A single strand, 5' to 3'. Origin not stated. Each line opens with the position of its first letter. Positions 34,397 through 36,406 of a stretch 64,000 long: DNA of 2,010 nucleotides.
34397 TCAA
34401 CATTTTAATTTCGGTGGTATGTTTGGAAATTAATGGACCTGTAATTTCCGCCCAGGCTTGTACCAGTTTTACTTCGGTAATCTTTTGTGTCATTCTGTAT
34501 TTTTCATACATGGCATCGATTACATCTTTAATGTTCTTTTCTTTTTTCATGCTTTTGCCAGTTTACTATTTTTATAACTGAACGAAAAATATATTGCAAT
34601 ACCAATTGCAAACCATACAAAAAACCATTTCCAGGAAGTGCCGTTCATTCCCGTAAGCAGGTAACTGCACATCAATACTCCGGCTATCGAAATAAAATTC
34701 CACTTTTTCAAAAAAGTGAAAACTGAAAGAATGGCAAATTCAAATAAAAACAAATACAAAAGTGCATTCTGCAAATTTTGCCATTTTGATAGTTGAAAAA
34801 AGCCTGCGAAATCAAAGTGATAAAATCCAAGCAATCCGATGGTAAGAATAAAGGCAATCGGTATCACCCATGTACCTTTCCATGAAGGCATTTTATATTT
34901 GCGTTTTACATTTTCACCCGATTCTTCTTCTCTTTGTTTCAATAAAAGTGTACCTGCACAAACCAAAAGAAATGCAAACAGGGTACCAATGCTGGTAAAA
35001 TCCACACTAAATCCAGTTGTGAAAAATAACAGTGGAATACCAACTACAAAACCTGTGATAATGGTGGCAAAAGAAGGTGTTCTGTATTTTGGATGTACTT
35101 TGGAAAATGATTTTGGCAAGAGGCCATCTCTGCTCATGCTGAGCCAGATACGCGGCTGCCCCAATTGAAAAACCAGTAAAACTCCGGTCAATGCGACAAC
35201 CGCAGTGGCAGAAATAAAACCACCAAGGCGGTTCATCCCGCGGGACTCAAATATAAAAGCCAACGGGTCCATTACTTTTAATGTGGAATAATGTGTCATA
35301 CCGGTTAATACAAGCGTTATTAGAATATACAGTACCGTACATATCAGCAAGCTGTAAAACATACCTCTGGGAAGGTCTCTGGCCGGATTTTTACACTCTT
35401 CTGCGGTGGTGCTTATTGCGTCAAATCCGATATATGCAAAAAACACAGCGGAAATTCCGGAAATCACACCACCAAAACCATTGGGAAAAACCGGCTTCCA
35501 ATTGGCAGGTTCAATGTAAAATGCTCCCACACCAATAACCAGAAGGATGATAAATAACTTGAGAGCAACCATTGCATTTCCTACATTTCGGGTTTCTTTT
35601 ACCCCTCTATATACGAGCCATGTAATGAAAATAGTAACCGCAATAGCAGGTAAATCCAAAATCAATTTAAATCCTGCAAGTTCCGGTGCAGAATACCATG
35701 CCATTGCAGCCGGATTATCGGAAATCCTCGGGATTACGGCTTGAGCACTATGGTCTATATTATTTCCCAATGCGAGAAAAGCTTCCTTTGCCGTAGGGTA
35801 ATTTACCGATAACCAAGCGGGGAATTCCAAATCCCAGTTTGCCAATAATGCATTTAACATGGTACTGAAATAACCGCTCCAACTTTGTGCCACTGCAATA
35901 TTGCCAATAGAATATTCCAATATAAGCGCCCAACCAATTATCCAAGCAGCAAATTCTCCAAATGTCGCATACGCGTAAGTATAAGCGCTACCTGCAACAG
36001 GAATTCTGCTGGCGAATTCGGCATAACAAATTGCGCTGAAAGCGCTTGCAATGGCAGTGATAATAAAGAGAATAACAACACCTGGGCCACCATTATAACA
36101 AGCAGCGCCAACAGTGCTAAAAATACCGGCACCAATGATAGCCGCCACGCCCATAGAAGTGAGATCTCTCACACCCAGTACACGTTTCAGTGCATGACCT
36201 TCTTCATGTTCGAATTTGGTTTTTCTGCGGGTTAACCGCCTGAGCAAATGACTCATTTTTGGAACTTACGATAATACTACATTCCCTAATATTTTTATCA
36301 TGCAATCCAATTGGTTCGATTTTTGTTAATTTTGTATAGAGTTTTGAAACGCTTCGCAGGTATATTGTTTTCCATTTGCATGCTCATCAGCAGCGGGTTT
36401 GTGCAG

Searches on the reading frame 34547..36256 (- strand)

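Call 67: search_protein_families(library=pfam, proteins=[window:34547-36256:-], max_evalue=0.0001)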
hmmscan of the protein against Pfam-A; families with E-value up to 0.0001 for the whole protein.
window:34547-36256:- (569 aa): 3 families
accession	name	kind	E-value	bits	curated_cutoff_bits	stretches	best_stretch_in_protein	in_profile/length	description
PF13520.12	AA_permease_2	-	2.2e-52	178.9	27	1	27-488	1-407/427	Amino acid permease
PF00324.27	AA_permease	-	4e-37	128.4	24.6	1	32-512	2-455/470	Amino acid permease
PF03845.19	Spore_permease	-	1.1e-06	28.2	23.4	1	196-319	106-232/321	Spore germination protein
